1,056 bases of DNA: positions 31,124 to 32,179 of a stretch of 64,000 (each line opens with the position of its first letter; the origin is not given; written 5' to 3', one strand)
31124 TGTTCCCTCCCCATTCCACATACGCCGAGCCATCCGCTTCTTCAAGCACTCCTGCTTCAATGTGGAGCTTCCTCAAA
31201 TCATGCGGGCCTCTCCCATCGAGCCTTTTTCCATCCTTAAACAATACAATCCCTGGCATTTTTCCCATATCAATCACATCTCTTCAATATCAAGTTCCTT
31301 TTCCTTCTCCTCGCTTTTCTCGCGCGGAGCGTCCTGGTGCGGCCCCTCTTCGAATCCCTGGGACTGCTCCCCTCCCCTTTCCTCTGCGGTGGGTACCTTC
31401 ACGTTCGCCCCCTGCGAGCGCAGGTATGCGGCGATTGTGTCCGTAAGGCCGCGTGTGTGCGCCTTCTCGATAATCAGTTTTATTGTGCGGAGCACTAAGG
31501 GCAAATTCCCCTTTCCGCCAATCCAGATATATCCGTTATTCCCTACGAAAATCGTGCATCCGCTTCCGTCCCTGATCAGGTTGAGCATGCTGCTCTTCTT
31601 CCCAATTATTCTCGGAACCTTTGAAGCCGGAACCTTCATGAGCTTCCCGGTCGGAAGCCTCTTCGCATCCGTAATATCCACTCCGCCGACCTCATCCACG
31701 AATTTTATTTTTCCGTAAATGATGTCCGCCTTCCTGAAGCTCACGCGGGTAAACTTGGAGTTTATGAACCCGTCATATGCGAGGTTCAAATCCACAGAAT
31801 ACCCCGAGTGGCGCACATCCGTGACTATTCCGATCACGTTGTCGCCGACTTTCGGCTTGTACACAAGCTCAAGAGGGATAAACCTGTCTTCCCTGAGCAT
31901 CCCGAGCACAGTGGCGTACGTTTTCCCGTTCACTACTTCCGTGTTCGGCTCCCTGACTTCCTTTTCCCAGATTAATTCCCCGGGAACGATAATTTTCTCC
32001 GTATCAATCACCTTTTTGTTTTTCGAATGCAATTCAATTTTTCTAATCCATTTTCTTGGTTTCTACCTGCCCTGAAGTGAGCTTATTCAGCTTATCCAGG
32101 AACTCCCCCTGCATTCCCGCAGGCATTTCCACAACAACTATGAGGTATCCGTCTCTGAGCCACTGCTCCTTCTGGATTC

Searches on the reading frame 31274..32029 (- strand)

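Call 67: search_protein_families(library=pfam, proteins=[window:31274-32029:-], max_evalue=0.001)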
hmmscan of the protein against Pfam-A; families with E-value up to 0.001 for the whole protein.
window:31274-32029:- (251 aa): 5 families
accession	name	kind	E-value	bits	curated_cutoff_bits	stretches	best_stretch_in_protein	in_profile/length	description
PF15985.11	KH_6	-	3.4e-09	37.3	27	1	128-172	1-43/47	KH domain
PF00013.35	KH_1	-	1.3e-07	31.7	21.5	1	131-163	4-36/66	KH domain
PF22625.2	ECR1_N_2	-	4.8e-05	23.5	27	1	12-46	2-39/51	Exosome RNA binding protein RRP4 N-terminal domain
PF21266.3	RRP4_S1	-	0.00011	22.8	27.3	1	57-89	2-34/73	RRP4, S1 domain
PF21262.3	RRP40_S1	-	0.00072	19.9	27.1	0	57-108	1-59/83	Exosome complex component RRP40, S1 domain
